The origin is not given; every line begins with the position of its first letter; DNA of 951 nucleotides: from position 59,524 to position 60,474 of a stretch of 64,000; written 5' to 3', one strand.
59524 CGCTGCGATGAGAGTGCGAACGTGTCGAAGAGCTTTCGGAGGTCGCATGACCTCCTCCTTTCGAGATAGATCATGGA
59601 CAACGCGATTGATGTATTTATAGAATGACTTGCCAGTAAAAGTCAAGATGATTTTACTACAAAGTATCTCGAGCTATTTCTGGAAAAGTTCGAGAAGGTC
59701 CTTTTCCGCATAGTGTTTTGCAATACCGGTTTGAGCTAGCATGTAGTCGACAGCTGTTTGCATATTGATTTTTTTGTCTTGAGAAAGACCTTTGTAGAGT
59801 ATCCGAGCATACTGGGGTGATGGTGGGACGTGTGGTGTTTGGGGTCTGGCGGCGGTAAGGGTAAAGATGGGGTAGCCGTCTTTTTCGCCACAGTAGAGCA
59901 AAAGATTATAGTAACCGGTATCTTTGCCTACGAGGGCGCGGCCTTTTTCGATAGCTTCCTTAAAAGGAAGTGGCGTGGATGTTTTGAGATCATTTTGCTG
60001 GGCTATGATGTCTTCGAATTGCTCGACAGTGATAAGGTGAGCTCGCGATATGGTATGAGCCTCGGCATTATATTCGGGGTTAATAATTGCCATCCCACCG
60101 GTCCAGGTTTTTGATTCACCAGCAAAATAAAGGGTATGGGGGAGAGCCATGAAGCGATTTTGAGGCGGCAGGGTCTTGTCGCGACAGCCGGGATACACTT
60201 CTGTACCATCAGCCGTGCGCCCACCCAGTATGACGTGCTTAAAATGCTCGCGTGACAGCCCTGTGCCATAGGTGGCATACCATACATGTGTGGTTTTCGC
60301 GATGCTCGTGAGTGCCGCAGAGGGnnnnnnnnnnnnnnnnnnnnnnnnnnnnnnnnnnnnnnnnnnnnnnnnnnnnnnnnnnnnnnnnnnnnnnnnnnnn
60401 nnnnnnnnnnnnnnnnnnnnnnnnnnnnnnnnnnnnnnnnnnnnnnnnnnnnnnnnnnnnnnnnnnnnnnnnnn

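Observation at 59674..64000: Unusual M20-M20-GGCT(ChaC)-like triple fusion next to a GCS2-like ligase, forming a possible gamma-glutamyl peptide turnover module.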

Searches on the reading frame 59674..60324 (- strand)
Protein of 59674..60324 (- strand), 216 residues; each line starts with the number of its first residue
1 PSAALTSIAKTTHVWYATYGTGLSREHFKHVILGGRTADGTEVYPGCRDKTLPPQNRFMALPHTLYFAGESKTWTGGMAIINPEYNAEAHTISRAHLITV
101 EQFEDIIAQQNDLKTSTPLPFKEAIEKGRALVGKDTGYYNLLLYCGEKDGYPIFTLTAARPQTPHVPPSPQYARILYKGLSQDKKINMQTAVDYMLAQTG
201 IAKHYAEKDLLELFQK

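Call 5: search_protein_families(library=pfam, proteins=[window:59677-60324:-], max_evalue=10)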
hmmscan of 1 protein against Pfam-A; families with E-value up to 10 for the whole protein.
seq(216 aa): 0 families

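Call 7: search_solved_structures(query=window:59677-60324:-, max_evalue=10)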
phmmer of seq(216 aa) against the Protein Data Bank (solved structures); distinct sequences matched with E-value up to 10: 10.
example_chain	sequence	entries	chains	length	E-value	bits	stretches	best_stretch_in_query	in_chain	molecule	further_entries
2qj6_A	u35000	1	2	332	0.019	17.6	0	51-94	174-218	Toxin A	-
4nby_A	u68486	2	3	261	0.094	15.3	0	51-93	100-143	Cell wall-binding repeat protein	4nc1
2g7c_A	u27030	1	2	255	0.14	14.7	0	51-93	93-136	Toxin A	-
4nc0_A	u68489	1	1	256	0.15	14.6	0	51-93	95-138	Cell wall-binding repeat protein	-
5umi_C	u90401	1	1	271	0.2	14.2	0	51-94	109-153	Toxin A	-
2nx2_A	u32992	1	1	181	0.24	13.9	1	80-160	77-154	Hypothetical protein ypsA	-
2d51_A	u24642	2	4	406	0.3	13.6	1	159-209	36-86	pentaketide chromone synthase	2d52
2d3m_A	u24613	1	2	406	0.3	13.6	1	159-209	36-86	pentaketide chromone synthase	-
3kza_A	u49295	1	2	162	0.67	12.5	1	114-156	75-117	Beta-lactoglobulin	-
1uz2_X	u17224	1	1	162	1.7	11.2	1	107-166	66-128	BETA-LACTOGLOBULIN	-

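Call 10: find_homologous_proteins(query=window:59677-60324:-, max_evalue=0.001)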
Query seq(216 aa) (216 aa): 2 proteins with E <= 0.001 among 216 candidates.
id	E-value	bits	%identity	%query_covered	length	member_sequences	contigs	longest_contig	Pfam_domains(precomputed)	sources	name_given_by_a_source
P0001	6.3e-23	99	36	76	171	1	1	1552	-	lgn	-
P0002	5.8e-14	70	37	49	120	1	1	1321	-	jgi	jgi:hypothetical protein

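Call 20: search_protein_representatives(protein=window:59674-60321:-)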
Query: 215 residues. Proteins with E-value up to 0.001 (for the whole library): 1543; up to 1e-10: 942; up to 1e-30: 25. The best 150 are listed.
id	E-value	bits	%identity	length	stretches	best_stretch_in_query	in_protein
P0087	4.0e-59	215.9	49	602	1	11-214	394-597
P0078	1.0e-51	191.6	46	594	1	10-214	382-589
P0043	1.6e-47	178.0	46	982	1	9-213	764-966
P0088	1.4e-46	174.9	46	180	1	42-214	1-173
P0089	2.3e-39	151.3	40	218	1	10-213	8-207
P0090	3.9e-39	150.5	37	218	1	12-213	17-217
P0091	1.6e-38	148.5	37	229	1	10-211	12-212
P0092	2.4e-38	148.0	37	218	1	7-212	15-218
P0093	2.4e-37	144.7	38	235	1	9-208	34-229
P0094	4.2e-36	140.7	37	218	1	8-214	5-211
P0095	5.8e-36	140.2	37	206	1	10-214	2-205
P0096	2.5e-34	134.9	41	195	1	31-209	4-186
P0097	2.6e-34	134.8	39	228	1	11-212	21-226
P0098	2.8e-34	134.7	36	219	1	10-213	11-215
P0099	1.3e-33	132.5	35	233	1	10-214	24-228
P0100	4.8e-33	130.7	35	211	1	12-209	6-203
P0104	1.5e-32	129.0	36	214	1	11-213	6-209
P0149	4.4e-28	114.4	34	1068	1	9-210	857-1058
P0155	7.9e-28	113.6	35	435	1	9-209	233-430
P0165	2.1e-27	112.2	32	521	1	12-208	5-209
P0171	6.4e-27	110.6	42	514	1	9-181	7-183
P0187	2.7e-26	108.6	35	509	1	12-211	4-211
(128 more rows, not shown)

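Call 21: search_protein_families(library=pfam, proteins=[P0089, P0090, P0091, P0094, P0100, P0149, P0155, P0165, P0171, P0187], max_evalue=1)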
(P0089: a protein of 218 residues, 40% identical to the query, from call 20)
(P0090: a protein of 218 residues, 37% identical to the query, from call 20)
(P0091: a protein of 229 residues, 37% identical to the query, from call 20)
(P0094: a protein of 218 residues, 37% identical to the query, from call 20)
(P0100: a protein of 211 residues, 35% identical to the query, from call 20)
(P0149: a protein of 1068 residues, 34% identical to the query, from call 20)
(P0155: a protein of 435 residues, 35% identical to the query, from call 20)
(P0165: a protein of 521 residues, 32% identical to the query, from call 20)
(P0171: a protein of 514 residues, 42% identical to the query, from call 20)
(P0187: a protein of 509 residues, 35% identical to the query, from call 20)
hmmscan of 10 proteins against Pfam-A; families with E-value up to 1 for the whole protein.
P0089 (218 aa): 0 families

P0090 (218 aa): 0 families

P0091 (229 aa): 0 families

P0094 (218 aa): 0 families

P0100 (211 aa): 2 families
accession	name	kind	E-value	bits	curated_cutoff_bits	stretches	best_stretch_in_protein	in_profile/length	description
PF13772.11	AIG2_2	-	0.091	13.7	27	0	86-172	3-69/83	AIG2-like family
PF20317.4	HTH_60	-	0.15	12.8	24.1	1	157-189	67-99/140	Helix-turn-helix domain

P0149 (1068 aa): 45 families (the best 25 are shown)
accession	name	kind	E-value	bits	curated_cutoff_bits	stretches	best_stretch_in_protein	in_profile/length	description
PF00515.34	TPR_1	-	4.5e-45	150.1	27.8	7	566-597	3-34/34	Tetratricopeptide repeat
PF07719.23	TPR_2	-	4.6e-40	132.9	27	6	566-596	3-33/34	Tetratricopeptide repeat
PF13181.12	TPR_8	-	5.7e-36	120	25.7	6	566-596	3-33/34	Tetratricopeptide repeat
PF13432.12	TPR_16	-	2.9e-27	95.2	32.7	3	672-732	3-63/65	Tetratricopeptide repeat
PF13428.12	TPR_14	-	3.4e-27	92.6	23.5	7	707-742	8-43/44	Tetratricopeptide repeat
PF13414.12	TPR_11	-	5.1e-24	84.1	26.8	4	641-679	3-41/42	TPR repeat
PF14559.12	TPR_19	-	1.4e-21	77.1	25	4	713-762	4-53/68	Tetratricopeptide repeat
PF13431.12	TPR_17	-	1.5e-20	72.1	24.4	3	688-720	1-33/34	Tetratricopeptide repeat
PF13371.12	TPR_9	-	1.5e-19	70.2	35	3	607-667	4-64/73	Tetratricopeptide repeat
PF13424.12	TPR_12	-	4.4e-17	62.5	30.1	3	707-762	10-73/77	Tetratricopeptide repeat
PF12895.13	ANAPC3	-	2.3e-16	60.3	27.2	3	714-790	3-78/82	Anaphase-promoting complex, cyclosome, subunit 3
PF13374.12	TPR_10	-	7.3e-13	48.5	27.5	1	707-728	9-30/42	Tetratricopeptide repeat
PF23914.1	TPR_CcmH_CycH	-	1.3e-12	48.3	42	3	692-798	42-151/158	Cytochrome c-type biogenesis protein H TPR domain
PF25062.1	ARM_TT21_N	-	1.2e-10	42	40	3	683-818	11-151/222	Tetratricopeptide repeat protein 21 N-terminal ARM repeat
PF12569.14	NatA_aux_su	-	1.4e-10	41.2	33.3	2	737-833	7-103/515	N-terminal acetyltransferase A, auxiliary subunit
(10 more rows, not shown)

P0155 (435 aa): 2 families
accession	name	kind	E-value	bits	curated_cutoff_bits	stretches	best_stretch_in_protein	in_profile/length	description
PF20726.3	Nairovirus_Gn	-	0.098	12.1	26.5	1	42-84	166-207/322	Nairovirus, structural glycoprotein Gn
PF06783.16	UPF0239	-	0.11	13.2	25.4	1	44-61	18-35/88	Uncharacterised protein family (UPF0239)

P0165 (521 aa): 3 families
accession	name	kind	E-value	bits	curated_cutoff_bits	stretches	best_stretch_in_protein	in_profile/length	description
PF02359.24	CDC48_N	-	2.5e-08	34.4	35.1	1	240-309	15-82/85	Cell division protein 48 (CDC48), N-terminal domain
PF01568.27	Molydop_binding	-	0.0029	18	26.8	1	346-385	30-68/110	Molydopterin dinucleotide binding domain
PF04014.23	MazE_antitoxin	-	0.053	13.9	24.7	1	352-378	14-41/48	Antidote-toxin recognition MazE, bacterial antitoxin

P0171 (514 aa): 3 families
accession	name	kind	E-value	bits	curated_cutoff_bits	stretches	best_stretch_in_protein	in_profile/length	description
PF04014.23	MazE_antitoxin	-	0.0039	17.5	24.7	0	353-380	7-35/48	Antidote-toxin recognition MazE, bacterial antitoxin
PF02359.24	CDC48_N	-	0.022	15.4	35.1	0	253-316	22-81/85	Cell division protein 48 (CDC48), N-terminal domain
PF17310.7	DUF5357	-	0.64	9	25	1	457-489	34-66/322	Family of unknown function (DUF5357)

P0187 (509 aa): 2 families
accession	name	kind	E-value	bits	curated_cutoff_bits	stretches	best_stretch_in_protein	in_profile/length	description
PF02359.24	CDC48_N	-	0.001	19.6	35.1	0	340-376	3-39/85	Cell division protein 48 (CDC48), N-terminal domain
PF01568.27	Molydop_binding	-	0.0071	16.8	26.8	1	344-386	21-64/110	Molydopterin dinucleotide binding domain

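Call 22: search_protein_families(library=ncbifam, proteins=[P0089, P0090, P0091, P0094, P0100, P0149, P0155, P0165, P0171, P0187], max_evalue=1)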
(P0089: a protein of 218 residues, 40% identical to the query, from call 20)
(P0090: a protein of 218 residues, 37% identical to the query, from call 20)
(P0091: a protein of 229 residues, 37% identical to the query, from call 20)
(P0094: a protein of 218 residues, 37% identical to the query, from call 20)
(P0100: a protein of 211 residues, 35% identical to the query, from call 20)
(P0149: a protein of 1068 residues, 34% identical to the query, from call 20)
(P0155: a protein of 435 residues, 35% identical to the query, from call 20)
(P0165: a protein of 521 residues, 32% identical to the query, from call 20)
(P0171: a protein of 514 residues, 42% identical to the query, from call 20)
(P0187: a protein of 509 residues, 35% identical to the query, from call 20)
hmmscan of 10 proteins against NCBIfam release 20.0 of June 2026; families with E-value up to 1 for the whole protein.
P0089 (218 aa): 0 families

P0090 (218 aa): 0 families

P0091 (229 aa): 0 families

P0094 (218 aa): 0 families

P0100 (211 aa): 0 families

P0149 (1068 aa): 36 families (the best 25 are shown)
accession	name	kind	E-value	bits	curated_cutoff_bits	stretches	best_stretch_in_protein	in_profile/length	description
TIGR02917.1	PEP_TPR_lipo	equivalog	4.9e-32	110.7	312.2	3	641-831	65-256/899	XrtA/PEP-CTERM system TPR-repeat protein PrsT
NF040959.1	MamA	equivalog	3e-29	101.9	200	2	668-832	39-203/204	magnetosome protein MamA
NF047558.1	TPR_END_plus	domain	1.8e-27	95.1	32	3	805-858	2-55/56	TPR end-of-group domain-containing protein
NF052415.1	T3SS_chap_SctY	equivalog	5.3e-15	55.8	70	2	608-693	16-104/106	type III secretion apparatus assembly chaperone SctY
TIGR02521.1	type_IV_pilW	equivalog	1.3e-14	54.3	154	3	639-730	38-129/234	type IV pilus biogenesis/stability protein PilW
NF033758.1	gliding_GltE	equivalog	1.5e-13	50.5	225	2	689-831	211-354/411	adventurous gliding motility TPR repeat lipoprotein GltE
NF033762.1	social_mot_Tgl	equivalog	2.1e-12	46.9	225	2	679-821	44-189/252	social motility TPR repeat lipoprotein Tgl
TIGR04510.1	mod_pep_cyc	subfamily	3.3e-11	42.5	400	1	570-874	404-707/814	putative peptide modification system cyclase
TIGR02552.1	LcrH_SycD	equivalog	1.8e-10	40.6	104.8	2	747-835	31-119/136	SycD/LcrH family type III secretion system chaperone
TIGR03939.1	PGA_TPR_OMP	equivalog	2.8e-10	39.1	366.65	2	577-703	66-191/800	poly-beta-1,6 N-acetyl-D-glucosamine export porin PgaA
NF008757.0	PRK11788.1-5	equivalog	4.1e-09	36.1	363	2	713-835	193-315/388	lipopolysaccharide assembly protein LapB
NF033920.0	C39_PA2778_fam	equivalog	6.5e-09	35.6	150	1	743-832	165-254/255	PA2778 family cysteine peptidase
TIGR00990.1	3a0801s09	subfamily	1.8e-08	33.5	757.25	2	630-751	329-450/615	mitochondrial import receptor subunit TOM70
NF053617.1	SARPRegAfsRStmc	equivalog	7.6e-08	30.8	1430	1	570-728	782-964/986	SARP-family global regulator AfsR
NF008391.2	PRK11189.1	equivalog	9e-08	31.9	250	2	578-669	79-172/297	lipoprotein NlpI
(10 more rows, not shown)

P0155 (435 aa): 0 families

P0165 (521 aa): 4 families
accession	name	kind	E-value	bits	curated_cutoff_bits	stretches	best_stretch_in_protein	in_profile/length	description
NF006137.0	PRK08286.1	equivalog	0.017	14.8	294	1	313-399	50-134/214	cobalt-precorrin-8 methylmutase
TIGR01439.1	lp_hng_hel_AbrB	domain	0.023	14.4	28.3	1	356-378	18-41/44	transcriptional regulator, AbrB family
NF042908.1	FMD_DH_FwdD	exception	0.056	13.5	175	1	346-385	31-70/129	tungsten-dependent formylmethanofuran dehydrogenase subunit FwdD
NF008933.0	PRK12290.1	equivalog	0.12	11.2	516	1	299-350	200-253/438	thiamine phosphate synthase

P0171 (514 aa): 0 families

P0187 (509 aa): 2 families
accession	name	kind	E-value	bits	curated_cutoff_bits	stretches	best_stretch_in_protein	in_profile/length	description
NF042908.1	FMD_DH_FwdD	exception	0.0044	17.1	175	1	351-389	30-68/129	tungsten-dependent formylmethanofuran dehydrogenase subunit FwdD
TIGR01243.1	CDC48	subfamily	0.034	12.4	802.65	1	339-381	4-46/733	CDC48 family AAA ATPase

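Call 24: search_protein_families(library=padloc, proteins=[window:59674-60324:-, P0089, P0090, P0100, P0165, P0155], max_evalue=1)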
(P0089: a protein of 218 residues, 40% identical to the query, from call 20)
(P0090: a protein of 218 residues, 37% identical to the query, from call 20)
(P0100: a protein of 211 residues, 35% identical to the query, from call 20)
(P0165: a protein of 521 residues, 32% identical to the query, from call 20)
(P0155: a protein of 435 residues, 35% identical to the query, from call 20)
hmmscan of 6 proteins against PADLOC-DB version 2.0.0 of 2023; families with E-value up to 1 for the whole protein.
window:59674-60324:- (216 aa): 0 families

P0089 (218 aa): 0 families

P0090 (218 aa): 0 families

P0100 (211 aa): 0 families

P0165 (521 aa): 0 families

P0155 (435 aa): 1 family
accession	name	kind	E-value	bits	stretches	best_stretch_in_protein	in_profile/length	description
PDLC01605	Csx27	-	0.022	13.2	1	14-219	7-201/206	CAS-VI-B; associated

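Call 25: search_protein_families(library=phrogs, proteins=[window:59674-60324:-, P0089, P0090, P0100, P0165, P0155], max_evalue=1)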
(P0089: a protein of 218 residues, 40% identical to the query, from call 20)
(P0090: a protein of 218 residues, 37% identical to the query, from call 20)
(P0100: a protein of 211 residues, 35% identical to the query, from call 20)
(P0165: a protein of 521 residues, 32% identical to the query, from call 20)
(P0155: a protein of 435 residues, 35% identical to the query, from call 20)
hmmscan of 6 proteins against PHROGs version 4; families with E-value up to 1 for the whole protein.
window:59674-60324:- (216 aa): 0 families

P0089 (218 aa): 1 family
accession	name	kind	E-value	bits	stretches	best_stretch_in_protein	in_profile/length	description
phrog_22479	-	unknown function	0.27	12.2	1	27-52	22-47/80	-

P0090 (218 aa): 0 families

P0100 (211 aa): 0 families

P0165 (521 aa): 1 family
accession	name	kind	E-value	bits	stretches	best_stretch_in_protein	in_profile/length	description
phrog_10862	-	unknown function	0.21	12.9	1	175-224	19-65/65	-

P0155 (435 aa): 3 families
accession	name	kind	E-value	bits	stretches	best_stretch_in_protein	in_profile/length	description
phrog_8894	-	unknown function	0.04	15.4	0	85-133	9-55/94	-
phrog_13216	-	unknown function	0.067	14.1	1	84-104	15-35/43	-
phrog_27932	-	tail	0.27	10.3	1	75-114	94-133/855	baseplate hub subunit and tail lysozyme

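Call 28: predict_structure(alignment_id=A1)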
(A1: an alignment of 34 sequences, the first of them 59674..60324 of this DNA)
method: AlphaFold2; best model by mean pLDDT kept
length: 216 residues; sequences in the alignment: 34
mean_pLDDT: 91.2   pTM: 0.88
mean pLDDT of the five models: 91.2, 90.8, 89.9, 89.5, 89.3
residues with pLDDT >= 90: 167; 70-90: 39; 50-70: 5; < 50: 5
segments of 3 or more residues with pLDDT < 50: 1-3
pLDDT, mean of each block of 10 residues (from residue 1): 52 95 95 92 94 97 93 86 95 98 96 92 96 85 96 95 89 93 95 92 89 90
secondary structure, 60 per line:
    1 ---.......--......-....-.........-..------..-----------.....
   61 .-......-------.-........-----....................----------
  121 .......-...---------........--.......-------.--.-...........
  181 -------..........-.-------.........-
elements in order: H4-10 E13-18 H20-23 H25-33 E56-61 E63-68 E78-85 E91-99 H100-110 H121-127 E129-131 E141-148 E151-157 H170-180 H188-197 H207-215

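Call 36: search_solved_structures(query=A1, max_evalue=10, show_alignments=3)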
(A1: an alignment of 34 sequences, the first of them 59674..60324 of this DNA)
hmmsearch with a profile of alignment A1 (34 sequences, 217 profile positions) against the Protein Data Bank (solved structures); distinct sequences matched with E-value up to 10: 7.
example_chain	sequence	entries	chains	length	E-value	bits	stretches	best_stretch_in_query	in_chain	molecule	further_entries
2i5t_A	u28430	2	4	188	0.038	16.4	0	164-185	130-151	Protein C7orf24 | Uncharacterized protein C7orf24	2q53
2pn7_A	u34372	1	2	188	0.038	16.3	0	164-185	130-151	human gamma-glutamyl cyclotransferase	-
3cry_A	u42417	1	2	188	0.039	16.3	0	164-185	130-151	Gamma-glutamyl cyclotransferase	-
2rbh_A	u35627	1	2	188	0.053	15.9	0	164-185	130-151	Gamma-glutamyl cyclotransferase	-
5kba_A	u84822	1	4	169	1.6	11.1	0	109-133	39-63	Designed protein ANK1C2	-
5hs0_A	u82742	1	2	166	1.7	10.9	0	110-133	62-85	Ankyrin domain protein ank1C4_7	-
5kwd_A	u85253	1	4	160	1.8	10.9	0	106-135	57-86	Ankyrin repeat-containing protein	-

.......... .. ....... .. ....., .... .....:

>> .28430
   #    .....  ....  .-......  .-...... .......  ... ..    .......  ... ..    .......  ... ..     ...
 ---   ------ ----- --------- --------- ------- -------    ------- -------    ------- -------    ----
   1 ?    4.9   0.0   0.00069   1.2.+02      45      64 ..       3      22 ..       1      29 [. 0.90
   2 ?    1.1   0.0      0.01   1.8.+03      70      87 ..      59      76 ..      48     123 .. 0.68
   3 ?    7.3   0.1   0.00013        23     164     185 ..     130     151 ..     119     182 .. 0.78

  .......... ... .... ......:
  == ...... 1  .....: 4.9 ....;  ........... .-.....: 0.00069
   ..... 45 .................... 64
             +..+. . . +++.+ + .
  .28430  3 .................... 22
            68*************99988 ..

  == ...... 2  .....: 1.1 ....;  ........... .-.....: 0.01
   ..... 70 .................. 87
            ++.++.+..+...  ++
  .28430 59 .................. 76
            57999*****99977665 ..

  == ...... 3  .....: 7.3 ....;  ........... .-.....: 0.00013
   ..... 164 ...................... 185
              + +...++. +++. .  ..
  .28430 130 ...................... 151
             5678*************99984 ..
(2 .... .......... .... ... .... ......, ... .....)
